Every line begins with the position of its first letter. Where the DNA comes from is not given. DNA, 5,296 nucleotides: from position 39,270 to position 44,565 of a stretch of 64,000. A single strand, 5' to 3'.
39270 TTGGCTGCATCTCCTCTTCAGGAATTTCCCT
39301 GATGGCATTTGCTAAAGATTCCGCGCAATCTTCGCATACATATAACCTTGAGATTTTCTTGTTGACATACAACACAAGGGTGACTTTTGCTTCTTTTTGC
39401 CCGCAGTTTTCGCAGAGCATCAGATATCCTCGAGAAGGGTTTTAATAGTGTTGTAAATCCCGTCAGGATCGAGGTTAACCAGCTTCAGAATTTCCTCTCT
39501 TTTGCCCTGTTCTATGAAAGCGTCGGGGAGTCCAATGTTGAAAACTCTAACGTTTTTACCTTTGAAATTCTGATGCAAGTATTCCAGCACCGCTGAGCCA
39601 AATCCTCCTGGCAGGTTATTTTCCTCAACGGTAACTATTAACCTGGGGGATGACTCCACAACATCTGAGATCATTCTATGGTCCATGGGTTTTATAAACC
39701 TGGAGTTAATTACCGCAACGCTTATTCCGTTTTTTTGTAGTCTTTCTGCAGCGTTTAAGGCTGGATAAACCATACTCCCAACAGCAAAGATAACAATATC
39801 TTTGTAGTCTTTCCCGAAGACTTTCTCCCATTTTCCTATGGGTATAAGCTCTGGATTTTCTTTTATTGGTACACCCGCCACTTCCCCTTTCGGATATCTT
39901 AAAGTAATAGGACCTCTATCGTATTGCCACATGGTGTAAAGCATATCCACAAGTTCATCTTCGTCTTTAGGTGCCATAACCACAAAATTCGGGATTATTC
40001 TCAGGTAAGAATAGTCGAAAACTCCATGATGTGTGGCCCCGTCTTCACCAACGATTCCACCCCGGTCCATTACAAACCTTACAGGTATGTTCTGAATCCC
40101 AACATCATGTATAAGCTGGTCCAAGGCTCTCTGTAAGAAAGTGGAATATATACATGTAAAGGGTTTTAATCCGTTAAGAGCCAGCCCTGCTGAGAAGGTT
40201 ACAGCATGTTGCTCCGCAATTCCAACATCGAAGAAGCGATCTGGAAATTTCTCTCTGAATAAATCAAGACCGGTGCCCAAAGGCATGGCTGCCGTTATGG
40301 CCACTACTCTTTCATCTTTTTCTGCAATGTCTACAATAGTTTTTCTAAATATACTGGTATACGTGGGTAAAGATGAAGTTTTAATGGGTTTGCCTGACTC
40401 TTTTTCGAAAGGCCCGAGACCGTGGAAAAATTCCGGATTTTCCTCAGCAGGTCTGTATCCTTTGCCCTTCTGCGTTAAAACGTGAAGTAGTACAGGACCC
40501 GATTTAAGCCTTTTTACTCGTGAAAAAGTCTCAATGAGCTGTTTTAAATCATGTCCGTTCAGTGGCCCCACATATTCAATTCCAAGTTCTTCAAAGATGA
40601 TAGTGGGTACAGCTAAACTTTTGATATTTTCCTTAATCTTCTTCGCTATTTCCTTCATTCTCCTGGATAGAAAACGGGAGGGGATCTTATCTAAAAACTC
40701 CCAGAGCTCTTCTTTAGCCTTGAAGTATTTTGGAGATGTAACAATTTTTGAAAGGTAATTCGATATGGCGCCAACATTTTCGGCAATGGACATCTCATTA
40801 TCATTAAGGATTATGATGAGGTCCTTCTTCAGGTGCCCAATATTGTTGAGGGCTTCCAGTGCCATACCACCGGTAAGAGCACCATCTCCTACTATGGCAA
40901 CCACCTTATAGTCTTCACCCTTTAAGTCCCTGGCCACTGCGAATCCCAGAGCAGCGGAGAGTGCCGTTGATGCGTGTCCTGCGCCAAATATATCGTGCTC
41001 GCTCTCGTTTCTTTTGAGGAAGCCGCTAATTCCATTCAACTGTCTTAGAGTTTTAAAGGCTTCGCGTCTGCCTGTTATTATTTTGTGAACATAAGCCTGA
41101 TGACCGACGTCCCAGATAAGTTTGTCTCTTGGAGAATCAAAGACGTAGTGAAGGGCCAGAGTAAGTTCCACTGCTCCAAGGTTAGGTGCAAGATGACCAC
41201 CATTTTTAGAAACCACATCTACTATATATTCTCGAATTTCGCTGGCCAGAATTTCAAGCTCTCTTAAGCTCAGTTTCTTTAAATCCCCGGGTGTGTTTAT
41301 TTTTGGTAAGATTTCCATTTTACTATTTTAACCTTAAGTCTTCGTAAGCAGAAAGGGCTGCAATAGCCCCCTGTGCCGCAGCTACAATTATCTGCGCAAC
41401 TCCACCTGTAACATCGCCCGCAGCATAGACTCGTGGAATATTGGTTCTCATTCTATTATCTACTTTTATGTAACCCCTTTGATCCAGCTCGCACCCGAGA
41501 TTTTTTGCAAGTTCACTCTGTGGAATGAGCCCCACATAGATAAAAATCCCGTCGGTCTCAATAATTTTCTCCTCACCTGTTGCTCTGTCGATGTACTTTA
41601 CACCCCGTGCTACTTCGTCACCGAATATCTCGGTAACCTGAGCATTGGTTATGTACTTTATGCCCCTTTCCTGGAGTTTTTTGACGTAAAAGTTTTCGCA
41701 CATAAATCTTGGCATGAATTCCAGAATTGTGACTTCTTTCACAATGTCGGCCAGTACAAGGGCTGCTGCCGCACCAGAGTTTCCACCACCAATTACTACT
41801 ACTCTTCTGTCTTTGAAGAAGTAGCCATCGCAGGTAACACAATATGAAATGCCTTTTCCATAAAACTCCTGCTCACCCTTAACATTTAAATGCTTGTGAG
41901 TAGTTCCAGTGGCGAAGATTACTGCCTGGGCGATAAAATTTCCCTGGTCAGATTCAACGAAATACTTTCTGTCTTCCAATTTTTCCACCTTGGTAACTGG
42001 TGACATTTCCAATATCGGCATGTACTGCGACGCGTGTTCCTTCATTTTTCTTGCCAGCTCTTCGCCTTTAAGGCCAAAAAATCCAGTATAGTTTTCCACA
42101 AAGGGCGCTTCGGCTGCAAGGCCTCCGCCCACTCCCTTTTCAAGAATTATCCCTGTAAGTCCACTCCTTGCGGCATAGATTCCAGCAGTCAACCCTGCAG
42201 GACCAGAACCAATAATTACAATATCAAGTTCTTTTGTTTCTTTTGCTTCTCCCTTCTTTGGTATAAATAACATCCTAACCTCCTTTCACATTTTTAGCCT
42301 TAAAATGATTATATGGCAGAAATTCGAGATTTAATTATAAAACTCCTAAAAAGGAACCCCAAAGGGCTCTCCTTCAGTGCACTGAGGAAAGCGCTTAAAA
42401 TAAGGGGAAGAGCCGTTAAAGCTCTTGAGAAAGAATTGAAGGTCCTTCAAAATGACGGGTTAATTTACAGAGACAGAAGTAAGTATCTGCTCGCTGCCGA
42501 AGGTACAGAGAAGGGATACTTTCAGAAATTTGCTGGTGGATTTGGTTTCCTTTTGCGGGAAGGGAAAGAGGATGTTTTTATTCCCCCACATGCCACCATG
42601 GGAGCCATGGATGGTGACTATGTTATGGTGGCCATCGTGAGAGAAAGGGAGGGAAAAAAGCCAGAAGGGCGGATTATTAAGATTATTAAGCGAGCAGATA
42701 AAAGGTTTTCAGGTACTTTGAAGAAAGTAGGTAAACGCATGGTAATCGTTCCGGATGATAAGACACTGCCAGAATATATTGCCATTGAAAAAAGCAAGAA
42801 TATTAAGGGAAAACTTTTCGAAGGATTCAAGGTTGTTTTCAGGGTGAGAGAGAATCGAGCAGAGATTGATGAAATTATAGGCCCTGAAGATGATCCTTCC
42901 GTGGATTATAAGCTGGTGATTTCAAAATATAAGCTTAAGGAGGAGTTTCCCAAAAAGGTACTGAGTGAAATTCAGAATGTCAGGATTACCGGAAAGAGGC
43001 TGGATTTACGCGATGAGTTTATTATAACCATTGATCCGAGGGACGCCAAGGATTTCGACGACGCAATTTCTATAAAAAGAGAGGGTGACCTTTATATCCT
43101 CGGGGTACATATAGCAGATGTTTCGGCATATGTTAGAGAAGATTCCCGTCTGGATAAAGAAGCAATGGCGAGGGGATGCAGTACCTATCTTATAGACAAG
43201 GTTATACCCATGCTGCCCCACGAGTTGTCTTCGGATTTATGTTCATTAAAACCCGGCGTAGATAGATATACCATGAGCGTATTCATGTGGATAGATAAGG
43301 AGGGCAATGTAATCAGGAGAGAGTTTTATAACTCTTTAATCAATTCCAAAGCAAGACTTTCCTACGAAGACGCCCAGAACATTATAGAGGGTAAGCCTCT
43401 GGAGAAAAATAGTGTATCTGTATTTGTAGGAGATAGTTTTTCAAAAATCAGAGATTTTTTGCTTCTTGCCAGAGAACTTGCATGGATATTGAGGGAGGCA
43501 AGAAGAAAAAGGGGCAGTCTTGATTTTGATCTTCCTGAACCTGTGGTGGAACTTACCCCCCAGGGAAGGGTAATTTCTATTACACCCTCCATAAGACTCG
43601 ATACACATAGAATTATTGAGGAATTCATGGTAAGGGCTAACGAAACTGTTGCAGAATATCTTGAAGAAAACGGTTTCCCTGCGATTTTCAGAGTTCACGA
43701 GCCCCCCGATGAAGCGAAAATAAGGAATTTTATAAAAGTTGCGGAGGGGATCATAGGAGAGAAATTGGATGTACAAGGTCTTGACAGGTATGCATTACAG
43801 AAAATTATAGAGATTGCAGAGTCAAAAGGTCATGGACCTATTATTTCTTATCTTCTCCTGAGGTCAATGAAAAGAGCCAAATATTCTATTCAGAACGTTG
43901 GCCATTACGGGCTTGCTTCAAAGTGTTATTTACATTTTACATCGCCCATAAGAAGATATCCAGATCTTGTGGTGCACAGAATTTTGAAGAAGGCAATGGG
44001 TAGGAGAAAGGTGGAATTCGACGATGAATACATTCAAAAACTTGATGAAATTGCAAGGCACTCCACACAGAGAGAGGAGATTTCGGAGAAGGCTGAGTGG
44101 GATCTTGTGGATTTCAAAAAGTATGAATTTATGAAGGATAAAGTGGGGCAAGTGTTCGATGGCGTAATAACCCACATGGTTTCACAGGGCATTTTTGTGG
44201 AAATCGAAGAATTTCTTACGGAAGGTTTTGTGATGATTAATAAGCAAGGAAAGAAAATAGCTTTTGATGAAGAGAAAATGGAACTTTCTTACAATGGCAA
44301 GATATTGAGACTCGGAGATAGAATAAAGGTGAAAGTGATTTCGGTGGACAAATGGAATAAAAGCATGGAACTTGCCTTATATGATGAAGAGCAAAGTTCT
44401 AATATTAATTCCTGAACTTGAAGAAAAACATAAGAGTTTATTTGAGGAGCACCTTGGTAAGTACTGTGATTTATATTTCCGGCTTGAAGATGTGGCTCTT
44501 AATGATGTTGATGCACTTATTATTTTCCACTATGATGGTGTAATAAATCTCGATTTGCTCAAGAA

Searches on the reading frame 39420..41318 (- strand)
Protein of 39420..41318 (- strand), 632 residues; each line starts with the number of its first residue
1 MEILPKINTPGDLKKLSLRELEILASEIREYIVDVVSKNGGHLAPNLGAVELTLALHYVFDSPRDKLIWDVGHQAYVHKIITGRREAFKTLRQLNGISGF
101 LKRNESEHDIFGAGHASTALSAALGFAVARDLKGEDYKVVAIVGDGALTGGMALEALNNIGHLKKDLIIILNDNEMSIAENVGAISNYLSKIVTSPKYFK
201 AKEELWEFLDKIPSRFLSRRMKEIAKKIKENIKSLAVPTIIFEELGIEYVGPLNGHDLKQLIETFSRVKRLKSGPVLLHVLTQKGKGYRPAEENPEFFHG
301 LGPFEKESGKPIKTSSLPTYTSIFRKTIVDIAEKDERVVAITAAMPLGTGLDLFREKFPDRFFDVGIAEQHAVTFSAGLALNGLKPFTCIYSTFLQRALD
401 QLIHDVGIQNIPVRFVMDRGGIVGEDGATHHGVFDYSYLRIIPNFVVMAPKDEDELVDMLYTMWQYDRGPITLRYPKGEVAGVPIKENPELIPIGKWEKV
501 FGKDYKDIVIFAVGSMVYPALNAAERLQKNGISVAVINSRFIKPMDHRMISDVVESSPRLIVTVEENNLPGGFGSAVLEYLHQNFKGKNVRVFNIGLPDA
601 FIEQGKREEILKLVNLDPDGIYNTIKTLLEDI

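Call 43: search_protein_families(library=pfam, proteins=[window:39420-41318:-], max_evalue=0.00001)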
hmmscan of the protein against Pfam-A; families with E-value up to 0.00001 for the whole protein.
window:39420-41318:- (632 aa): 4 families
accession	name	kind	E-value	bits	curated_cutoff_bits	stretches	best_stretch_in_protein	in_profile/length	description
PF13292.11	DXP_synthase_N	-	1.2e-124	415.4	21.2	1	4-282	1-274/274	1-deoxy-D-xylulose-5-phosphate synthase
PF02779.29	Transket_pyr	-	8.9e-46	156.1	27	1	319-480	4-172/174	Transketolase, pyrimidine binding domain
PF02780.25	Transketolase_C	-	1.6e-31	109.3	25.9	1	503-621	7-124/124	Transketolase, C-terminal domain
PF02775.26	TPP_enzyme_C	-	5.6e-06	26.7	21.9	0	110-176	24-84/151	Thiamine pyrophosphate enzyme, C-terminal TPP binding domain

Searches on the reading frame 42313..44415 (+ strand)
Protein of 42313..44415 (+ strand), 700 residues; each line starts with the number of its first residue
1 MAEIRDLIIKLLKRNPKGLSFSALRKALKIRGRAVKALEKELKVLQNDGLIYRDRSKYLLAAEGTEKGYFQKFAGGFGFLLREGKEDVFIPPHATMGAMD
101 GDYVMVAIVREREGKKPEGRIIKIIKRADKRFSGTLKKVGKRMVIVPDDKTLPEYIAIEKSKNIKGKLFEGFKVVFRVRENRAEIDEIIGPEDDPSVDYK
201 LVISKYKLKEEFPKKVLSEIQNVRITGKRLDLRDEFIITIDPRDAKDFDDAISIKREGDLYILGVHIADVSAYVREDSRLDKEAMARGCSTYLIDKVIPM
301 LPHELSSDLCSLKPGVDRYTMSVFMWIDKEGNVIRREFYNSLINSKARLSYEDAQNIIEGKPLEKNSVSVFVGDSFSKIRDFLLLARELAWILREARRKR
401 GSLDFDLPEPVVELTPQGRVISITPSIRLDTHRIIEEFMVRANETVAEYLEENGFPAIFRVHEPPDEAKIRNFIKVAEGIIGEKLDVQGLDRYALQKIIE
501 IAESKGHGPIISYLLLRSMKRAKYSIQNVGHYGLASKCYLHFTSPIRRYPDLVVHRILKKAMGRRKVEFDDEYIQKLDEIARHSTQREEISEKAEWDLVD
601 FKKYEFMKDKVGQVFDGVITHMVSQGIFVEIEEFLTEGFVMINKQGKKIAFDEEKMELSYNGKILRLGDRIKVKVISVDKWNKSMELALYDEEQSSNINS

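Call 43: search_protein_families(library=pfam, proteins=[window:42313-44415:+], max_evalue=0.00001)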
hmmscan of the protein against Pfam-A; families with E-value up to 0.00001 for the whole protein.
window:42313-44415:+ (700 aa): 4 families
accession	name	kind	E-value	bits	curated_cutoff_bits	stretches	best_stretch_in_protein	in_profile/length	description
PF00773.25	RNB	-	2.8e-112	375.6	29.3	1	229-562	1-324/326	RNB domain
PF17876.7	CSD2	-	1.2e-18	67.4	26.2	2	85-128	10-53/74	Cold shock domain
PF08206.17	OB_RNB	-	5.4e-16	58.5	24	1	68-124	1-58/58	Ribonuclease B OB domain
PF00575.29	S1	-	1.8e-08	35.1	22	1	608-687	1-71/74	S1 RNA binding domain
